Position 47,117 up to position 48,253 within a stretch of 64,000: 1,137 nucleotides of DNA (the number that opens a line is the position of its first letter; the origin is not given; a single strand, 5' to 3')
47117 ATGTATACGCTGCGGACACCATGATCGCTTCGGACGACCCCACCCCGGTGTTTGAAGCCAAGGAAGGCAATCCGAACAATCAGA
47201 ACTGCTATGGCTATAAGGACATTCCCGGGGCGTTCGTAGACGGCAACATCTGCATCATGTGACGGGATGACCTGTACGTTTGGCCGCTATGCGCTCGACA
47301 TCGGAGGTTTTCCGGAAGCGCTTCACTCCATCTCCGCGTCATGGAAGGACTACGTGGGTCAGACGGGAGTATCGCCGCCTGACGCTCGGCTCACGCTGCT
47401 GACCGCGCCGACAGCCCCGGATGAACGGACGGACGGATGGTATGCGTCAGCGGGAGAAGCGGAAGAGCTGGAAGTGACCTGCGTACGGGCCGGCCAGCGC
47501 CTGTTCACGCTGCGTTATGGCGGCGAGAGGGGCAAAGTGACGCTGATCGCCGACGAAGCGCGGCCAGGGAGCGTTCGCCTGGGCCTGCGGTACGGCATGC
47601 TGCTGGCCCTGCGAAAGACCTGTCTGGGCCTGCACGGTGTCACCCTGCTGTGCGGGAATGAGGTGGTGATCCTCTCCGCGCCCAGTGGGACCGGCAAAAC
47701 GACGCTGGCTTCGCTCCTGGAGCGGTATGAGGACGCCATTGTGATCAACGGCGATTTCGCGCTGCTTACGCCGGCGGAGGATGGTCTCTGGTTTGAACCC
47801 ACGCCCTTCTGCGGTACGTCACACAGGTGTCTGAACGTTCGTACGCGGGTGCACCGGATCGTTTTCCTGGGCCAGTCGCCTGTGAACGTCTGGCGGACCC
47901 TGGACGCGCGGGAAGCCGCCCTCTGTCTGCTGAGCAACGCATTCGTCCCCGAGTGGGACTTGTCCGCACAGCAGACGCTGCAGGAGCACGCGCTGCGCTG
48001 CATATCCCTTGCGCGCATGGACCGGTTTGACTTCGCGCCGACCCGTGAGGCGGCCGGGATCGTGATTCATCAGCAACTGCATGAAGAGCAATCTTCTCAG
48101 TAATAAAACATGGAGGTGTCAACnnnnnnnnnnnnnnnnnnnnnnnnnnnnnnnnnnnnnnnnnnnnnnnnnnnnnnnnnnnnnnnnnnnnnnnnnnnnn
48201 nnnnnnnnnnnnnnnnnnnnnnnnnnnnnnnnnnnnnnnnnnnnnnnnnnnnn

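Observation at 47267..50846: HprK-like P-loop protein and PPP-family phosphatase bracketing precursor B and an ABC exporter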

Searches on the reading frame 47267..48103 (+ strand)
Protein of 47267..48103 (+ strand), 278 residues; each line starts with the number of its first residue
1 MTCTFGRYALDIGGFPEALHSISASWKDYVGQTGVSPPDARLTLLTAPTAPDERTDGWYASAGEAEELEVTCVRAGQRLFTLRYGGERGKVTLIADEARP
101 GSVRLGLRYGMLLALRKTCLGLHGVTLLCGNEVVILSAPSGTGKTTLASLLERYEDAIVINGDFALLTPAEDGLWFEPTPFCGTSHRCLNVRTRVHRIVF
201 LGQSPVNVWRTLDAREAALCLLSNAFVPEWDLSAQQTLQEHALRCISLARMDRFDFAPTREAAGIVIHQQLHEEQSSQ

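Call 3: search_protein_families(library=pfam, proteins=[window:47267-48103:+], max_evalue=0.01)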
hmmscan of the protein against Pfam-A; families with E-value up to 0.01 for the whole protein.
window:47267-48103:+ (278 aa): 1 family
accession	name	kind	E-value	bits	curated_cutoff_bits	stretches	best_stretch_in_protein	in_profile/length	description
PF13191.12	AAA_16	-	0.0016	19.4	32.6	1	132-218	25-103/167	AAA ATPase domain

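Call 4: search_protein_families(library=ncbifam, proteins=[window:47267-48103:+], max_evalue=0.01)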
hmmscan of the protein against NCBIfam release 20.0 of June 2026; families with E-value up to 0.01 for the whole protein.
window:47267-48103:+ (278 aa): 2 families
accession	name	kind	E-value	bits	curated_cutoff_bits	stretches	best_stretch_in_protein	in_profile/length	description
TIGR02982.1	heterocyst_DevA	subfamily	0.0016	18.1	295.8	1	130-152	30-52/220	ABC exporter ATP-binding subunit, DevA family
TIGR03263.1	guanyl_kin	equivalog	0.0064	16.1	160.45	1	132-156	2-26/180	guanylate kinase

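Call 5: search_solved_structures(query=window:47267-48103:+, max_evalue=10, show_alignments=3)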
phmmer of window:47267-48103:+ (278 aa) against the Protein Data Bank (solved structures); distinct sequences matched with E-value up to 10: 24.
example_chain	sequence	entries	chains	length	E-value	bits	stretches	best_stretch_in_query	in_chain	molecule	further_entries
4f4c_A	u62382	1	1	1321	0.0021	20.5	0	132-158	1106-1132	Multidrug resistance protein pgp-1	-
6c2u_A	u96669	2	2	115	0.004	19.6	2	133-172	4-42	phosphate-loop protein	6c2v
9g36_A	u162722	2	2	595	0.01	18.2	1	86-157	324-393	Mycobactin import ATP-binding/permease protein IrtA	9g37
9g2v_A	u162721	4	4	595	0.01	18.2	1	86-157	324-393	Mycobactin import ATP-binding/permease protein IrtA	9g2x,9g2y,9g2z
9fw3_A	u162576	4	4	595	0.01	18.2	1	86-157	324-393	Mycobactin import ATP-binding/permease protein IrtA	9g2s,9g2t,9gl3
9g2p_A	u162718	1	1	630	0.011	18.1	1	86-157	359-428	Mycobactin import ATP-binding/permease protein IrtA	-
9g2k_A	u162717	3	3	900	0.017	17.5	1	86-157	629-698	Mycobactin import ATP-binding/permease protein IrtA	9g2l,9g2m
9fxc_A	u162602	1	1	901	0.017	17.5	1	86-157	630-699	Mycobactin import ATP-binding/permease protein IrtA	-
6tej_A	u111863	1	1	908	0.018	17.4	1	86-157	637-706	Drug ABC transporter ATP-binding protein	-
3ma2_B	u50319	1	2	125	0.33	13.3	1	118-190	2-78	Metalloproteinase inhibitor 1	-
6exc_A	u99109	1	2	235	0.4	13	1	144-176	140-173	IcmP (DotM)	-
5och_A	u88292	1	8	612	0.43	12.9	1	130-157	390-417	ATP-binding cassette sub-family B member 8, mitochondrial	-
7ehl_A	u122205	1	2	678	0.49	12.7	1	130-157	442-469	Mitochondrial potassium channel ATP-binding subunit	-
3lnc_A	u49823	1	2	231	0.54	12.6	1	131-159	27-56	Guanylate kinase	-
1d2b_A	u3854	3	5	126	0.64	12.3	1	118-190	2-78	Metalloproteinase inhibitor 1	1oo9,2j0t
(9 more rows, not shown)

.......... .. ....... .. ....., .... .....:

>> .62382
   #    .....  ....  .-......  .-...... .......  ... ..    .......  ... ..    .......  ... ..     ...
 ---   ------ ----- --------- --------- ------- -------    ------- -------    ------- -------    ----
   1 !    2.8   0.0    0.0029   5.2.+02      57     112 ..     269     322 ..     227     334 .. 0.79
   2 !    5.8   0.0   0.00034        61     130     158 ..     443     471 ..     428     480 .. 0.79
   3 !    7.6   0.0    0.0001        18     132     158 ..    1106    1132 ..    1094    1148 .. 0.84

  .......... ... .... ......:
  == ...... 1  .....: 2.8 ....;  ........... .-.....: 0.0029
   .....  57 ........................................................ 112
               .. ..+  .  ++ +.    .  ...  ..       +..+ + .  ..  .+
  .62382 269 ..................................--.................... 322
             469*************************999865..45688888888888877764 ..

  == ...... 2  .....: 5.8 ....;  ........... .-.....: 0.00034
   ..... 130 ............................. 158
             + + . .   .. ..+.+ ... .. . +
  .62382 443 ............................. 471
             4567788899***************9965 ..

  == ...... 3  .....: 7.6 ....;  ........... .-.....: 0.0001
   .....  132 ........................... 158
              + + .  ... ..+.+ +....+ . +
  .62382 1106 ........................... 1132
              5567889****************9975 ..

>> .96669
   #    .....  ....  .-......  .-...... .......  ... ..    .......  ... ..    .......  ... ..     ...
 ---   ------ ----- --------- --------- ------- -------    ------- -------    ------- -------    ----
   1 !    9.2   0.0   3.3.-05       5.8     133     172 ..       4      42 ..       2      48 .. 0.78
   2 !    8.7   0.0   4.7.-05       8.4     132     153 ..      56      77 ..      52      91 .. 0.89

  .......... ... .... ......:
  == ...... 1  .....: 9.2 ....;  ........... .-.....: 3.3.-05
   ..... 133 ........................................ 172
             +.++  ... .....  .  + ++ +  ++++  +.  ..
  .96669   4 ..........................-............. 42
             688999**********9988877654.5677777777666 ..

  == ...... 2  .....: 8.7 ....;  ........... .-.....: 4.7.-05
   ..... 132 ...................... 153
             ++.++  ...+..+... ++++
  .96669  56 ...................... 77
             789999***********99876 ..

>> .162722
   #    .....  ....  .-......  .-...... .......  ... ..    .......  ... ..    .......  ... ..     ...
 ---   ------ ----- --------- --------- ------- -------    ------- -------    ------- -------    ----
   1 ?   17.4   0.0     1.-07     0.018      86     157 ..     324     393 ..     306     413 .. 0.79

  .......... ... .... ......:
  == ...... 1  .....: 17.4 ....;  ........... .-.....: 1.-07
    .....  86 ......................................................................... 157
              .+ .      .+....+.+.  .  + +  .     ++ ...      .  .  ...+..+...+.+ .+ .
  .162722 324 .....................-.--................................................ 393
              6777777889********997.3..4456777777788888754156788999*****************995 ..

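Call 7: find_homologous_proteins(query=window:47267-48103:+, max_evalue=0.001)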
Query window:47267-48103:+ (278 aa): 258 proteins with E <= 0.001 among 4080 candidates; the best 120 are listed.
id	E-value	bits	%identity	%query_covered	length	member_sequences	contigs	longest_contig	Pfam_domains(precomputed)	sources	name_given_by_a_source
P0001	6.8e-186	634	100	100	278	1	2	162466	-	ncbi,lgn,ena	-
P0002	2.0e-75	272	51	95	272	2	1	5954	-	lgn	-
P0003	7.8e-75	270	48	100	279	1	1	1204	-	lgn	-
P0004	6.9e-74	267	47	100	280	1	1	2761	-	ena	-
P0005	3.3e-72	261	47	96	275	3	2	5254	-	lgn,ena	-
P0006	3.4e-72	261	51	95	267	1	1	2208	-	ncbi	-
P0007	6.5e-72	260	49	93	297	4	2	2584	-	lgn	-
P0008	8.2e-72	260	49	93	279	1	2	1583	-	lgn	-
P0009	1.4e-71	259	49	97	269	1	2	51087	-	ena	-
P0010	1.5e-71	259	48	96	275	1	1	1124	-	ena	-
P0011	2.2e-71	258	46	97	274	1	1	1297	-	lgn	-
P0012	2.5e-71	258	49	95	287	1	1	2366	-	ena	-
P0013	3.2e-71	258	49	95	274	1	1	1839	-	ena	-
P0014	5.4e-71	257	54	82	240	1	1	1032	-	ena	-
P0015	7.6e-71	257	49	100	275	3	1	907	-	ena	-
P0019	9.3e-70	253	46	94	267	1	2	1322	PF27840.1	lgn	-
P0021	1.7e-69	252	48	95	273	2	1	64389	-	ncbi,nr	ncbi:MAG: hypothetical protein K5919_07240 [Clostridiales bacterium]|nr:hypothetical protein [Clostr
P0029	1.5e-68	249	47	97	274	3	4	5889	PF27840.1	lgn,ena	-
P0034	1.4e-67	246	49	86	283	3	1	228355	-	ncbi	-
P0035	1.6e-67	246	46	97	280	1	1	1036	PF27840.1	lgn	-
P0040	2.1e-67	245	47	97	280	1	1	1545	PF27840.1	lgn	-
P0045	7.2e-67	244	46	99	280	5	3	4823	PF27840.1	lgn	-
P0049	1.1e-66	243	45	93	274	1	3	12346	PF27840.1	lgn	-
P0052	1.6e-66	242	44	96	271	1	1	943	PF27840.1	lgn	-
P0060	6.0e-66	240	46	96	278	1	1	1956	PF27840.1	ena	-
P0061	7.4e-66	240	44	94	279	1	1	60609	PF27840.1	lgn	-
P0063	9.1e-66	240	50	82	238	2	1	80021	-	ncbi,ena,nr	ncbi:MAG: ATP-binding protein [Clostridia bacterium]|nr:ATP-binding protein [Clostridia bacterium]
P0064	9.6e-66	240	46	96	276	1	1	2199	PF27840.1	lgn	-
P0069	1.9e-65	239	44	97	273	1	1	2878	PF27840.1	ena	-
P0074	5.1e-65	237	61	64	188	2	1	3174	PF27840.1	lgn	-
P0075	5.3e-65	237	46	97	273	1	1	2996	PF27840.1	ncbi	-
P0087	3.1e-64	235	46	95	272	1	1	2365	PF27840.1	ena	-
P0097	1.0e-63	233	44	97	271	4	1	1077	PF27840.1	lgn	-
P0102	1.7e-63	232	44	96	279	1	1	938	PF27840.1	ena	-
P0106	3.8e-63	231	44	94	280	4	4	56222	-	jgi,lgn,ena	jgi:hypothetical protein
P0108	4.5e-63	231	41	97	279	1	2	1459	PF27840.1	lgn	-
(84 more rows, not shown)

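Call 8: find_encoding_contigs(protein=P0001, flank=10000, max_places=3)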
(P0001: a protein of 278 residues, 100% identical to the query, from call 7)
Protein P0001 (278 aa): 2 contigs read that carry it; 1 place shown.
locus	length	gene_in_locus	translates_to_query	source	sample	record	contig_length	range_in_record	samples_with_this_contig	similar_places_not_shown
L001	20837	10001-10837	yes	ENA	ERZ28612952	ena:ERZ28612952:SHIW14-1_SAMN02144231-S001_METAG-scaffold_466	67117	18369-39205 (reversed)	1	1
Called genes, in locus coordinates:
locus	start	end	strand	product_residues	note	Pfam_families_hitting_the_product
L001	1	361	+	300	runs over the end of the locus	PF00535:Glycos_transf_2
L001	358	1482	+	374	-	PF14907:NTP_transf_5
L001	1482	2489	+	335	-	PF00535:Glycos_transf_2, PF10111:Glyco_tranf_2_2 (weak), PF13506:Glyco_transf_21, PF13641:Glyco_tranf_2_3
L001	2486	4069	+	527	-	PF16822:ALGX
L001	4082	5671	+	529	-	PF16822:ALGX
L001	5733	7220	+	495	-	PF19484:DUF6020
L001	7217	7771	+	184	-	PF04892:VanZ-LLP1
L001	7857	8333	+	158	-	-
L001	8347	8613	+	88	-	PF05402:PqqD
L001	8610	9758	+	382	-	PF04055:Radical_SAM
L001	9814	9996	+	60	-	-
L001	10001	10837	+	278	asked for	-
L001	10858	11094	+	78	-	-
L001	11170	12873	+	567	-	PF00664:ABC_membrane, PF00005:ABC_tran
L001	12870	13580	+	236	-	PF00149:Metallophos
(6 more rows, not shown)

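Call 9: find_encoding_contigs(protein=P0021, flank=8000, max_places=2)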
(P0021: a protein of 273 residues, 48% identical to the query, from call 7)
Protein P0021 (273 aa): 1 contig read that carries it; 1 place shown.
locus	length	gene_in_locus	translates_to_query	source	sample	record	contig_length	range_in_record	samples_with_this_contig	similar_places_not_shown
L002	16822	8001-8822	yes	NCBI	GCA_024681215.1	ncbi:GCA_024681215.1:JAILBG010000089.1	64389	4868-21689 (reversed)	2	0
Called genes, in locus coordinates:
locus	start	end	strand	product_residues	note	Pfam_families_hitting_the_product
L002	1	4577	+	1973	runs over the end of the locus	-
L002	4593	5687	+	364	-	PF03816:LytR_cpsA_psr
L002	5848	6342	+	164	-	PF00717:Peptidase_S24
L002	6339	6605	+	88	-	PF05402:PqqD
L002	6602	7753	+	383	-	PF04055:Radical_SAM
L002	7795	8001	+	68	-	-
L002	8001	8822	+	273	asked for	-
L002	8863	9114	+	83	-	-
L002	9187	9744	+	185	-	-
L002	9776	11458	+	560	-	PF00664:ABC_membrane, PF02463:SMC_N (faint), PF00005:ABC_tran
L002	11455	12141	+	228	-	PF00149:Metallophos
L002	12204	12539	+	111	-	-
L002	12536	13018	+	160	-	PF04542:Sigma70_r2, PF08281:Sigma70_r4_2, PF04545:Sigma70_r4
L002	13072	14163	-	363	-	PF00990:GGDEF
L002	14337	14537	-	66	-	-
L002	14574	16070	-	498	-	PF03413:PepSY (faint)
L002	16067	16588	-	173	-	PF04542:Sigma70_r2, PF08281:Sigma70_r4_2, PF04545:Sigma70_r4 (weak)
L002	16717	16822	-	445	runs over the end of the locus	PF01595:CNNM, PF00571:CBS (weak), PF03471:CorC_HlyC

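Call 10: find_encoding_contigs(protein=P0034, flank=8000, max_places=2)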
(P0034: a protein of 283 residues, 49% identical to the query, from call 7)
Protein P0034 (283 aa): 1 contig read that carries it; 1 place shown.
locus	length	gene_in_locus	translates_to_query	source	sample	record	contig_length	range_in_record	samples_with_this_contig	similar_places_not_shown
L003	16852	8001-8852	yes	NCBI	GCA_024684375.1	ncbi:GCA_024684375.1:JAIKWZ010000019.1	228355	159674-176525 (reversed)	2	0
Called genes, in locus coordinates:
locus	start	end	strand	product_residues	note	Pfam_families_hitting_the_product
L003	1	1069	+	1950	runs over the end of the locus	-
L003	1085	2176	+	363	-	PF03816:LytR_cpsA_psr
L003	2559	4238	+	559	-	PF00664:ABC_membrane, PF02463:SMC_N (faint), PF00005:ABC_tran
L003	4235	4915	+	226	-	PF00149:Metallophos, PF12850:Metallophos_2 (weak)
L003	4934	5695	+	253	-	-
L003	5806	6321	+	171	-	PF00717:Peptidase_S24 (faint)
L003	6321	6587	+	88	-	PF05402:PqqD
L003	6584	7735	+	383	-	PF04055:Radical_SAM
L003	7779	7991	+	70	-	-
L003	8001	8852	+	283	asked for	-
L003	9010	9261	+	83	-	-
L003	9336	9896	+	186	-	-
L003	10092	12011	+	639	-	PF05226:CHASE2, PF07228:SpoIIE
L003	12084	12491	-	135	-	PF13581:HATPase_c_2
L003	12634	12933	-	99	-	PF01740:STAS, PF13466:STAS_2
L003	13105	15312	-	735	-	PF00664:ABC_membrane, PF00005:ABC_tran, PF02463:SMC_N (faint)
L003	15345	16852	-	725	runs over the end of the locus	PF03412:Peptidase_C39, PF00664:ABC_membrane, PF00005:ABC_tran, PF02463:SMC_N (faint)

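Call 11: search_protein_families(library=pfam, proteins=[P0019, P0029, P0061, P0074], max_evalue=1)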
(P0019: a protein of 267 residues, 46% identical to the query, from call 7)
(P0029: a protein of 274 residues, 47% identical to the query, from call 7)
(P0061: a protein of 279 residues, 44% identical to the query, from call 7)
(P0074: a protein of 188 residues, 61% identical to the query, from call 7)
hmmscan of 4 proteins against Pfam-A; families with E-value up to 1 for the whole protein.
P0019 (267 aa): 10 families
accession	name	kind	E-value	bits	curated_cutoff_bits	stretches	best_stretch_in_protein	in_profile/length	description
PF13191.12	AAA_16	-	0.0044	18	32.6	1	124-173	25-66/167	AAA ATPase domain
PF20720.3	nSTAND3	-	0.0097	16.1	27.2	1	124-143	18-37/155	Novel STAND NTPase 3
PF13401.12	AAA_22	-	0.011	16.4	27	1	124-147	6-29/130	AAA domain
PF13479.12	AAA_24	-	0.031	14.6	27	1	126-162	5-38/195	AAA domain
PF13481.12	AAA_25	-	0.069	13.2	27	1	120-140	30-50/195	AAA domain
PF13238.12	AAA_18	-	0.087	13.7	29.4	1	126-144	1-19/128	AAA domain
PF00004.35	AAA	-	0.09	13.7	21.2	1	126-144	1-19/131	ATPase family associated with various cellular activities (AAA)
PF03193.22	RsgA_GTPase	-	0.13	12.6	30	1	87-145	72-128/174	RsgA GTPase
PF00005.33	ABC_tran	-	0.16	13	25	1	123-147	11-35/137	ABC transporter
PF13604.12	AAA_30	-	0.29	11.3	27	1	122-145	17-40/191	AAA domain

P0029 (274 aa): 12 families
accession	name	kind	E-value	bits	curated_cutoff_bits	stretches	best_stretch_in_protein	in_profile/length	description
PF20720.3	nSTAND3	-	0.0079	16.3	27.2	1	126-152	12-38/155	Novel STAND NTPase 3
PF13238.12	AAA_18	-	0.022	15.7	29.4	1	134-155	1-22/128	AAA domain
PF13604.12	AAA_30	-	0.032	14.4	27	1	131-170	18-55/191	AAA domain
PF13401.12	AAA_22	-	0.039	14.7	27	1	132-158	6-35/130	AAA domain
PF13191.12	AAA_16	-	0.087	13.7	32.6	1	132-167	25-63/167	AAA ATPase domain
PF00005.33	ABC_tran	-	0.1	13.7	25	1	130-160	10-38/137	ABC transporter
PF18692.7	DUF5640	-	0.11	12.8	28.5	0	80-104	34-58/85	Family of unknown function (DUF5640)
PF13245.12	AAA_19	-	0.13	12.9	25.1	1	126-170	6-50/134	AAA domain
PF03193.22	RsgA_GTPase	-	0.16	12.2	30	1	114-154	89-129/174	RsgA GTPase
PF00004.35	AAA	-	0.17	12.8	21.2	1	134-160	1-27/131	ATPase family associated with various cellular activities (AAA)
PF13481.12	AAA_25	-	0.23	11.5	27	1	130-148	32-50/195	AAA domain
PF13479.12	AAA_24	-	0.24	11.7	27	1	134-163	5-31/195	AAA domain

P0061 (279 aa): 12 families
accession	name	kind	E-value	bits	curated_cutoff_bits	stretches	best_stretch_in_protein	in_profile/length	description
PF13238.12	AAA_18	-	0.0043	17.9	29.4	1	140-173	1-30/128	AAA domain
PF13401.12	AAA_22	-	0.0091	16.8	27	1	138-164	6-32/130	AAA domain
PF00004.35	AAA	-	0.012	16.5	21.2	1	140-166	1-27/131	ATPase family associated with various cellular activities (AAA)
PF20720.3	nSTAND3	-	0.014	15.6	27.2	1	133-157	13-37/155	Novel STAND NTPase 3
PF13191.12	AAA_16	-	0.031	15.2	32.6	1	138-173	25-63/167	AAA ATPase domain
PF13481.12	AAA_25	-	0.058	13.4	27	1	136-154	32-50/195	AAA domain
PF13604.12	AAA_30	-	0.064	13.4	27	1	136-163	17-44/191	AAA domain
PF13671.12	AAA_33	-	0.096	13.4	27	1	145-173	7-35/143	AAA domain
PF03193.22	RsgA_GTPase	-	0.12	12.6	30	1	115-159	84-128/174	RsgA GTPase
PF13479.12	AAA_24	-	0.14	12.4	27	1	140-171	5-33/195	AAA domain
PF13521.12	AAA_28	-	0.18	12.4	27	1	140-165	2-27/164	AAA domain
PF00005.33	ABC_tran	-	0.3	12.1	25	1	137-158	11-32/137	ABC transporter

P0074 (188 aa): 11 families
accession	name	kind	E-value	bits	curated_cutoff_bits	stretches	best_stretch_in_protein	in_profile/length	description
PF20720.3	nSTAND3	-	0.003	17.7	27.2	1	42-66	13-37/155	Novel STAND NTPase 3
PF00004.35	AAA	-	0.0079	17.1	21.2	1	49-76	1-28/131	ATPase family associated with various cellular activities (AAA)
PF13604.12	AAA_30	-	0.012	15.8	27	1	45-86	17-56/191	AAA domain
PF13191.12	AAA_16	-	0.013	16.4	32.6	1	47-82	25-63/167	AAA ATPase domain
PF13245.12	AAA_19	-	0.018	15.7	25.1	1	43-86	8-51/134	AAA domain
PF13481.12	AAA_25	-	0.036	14.1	27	1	45-63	32-50/195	AAA domain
PF13401.12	AAA_22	-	0.057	14.2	27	1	47-74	6-36/130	AAA domain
PF00270.35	DEAD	-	0.12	12.5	26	1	45-65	13-33/167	DEAD/DEAH box helicase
PF02562.22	PhoH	-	0.16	11.9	27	1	43-64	16-37/205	PhoH-like protein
PF13238.12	AAA_18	-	0.19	12.6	29.4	1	49-69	1-21/128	AAA domain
PF00821.23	PEPCK_GTP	-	0.21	10.7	23.8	1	52-92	24-66/357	Phosphoenolpyruvate carboxykinase C-terminal P-loop domain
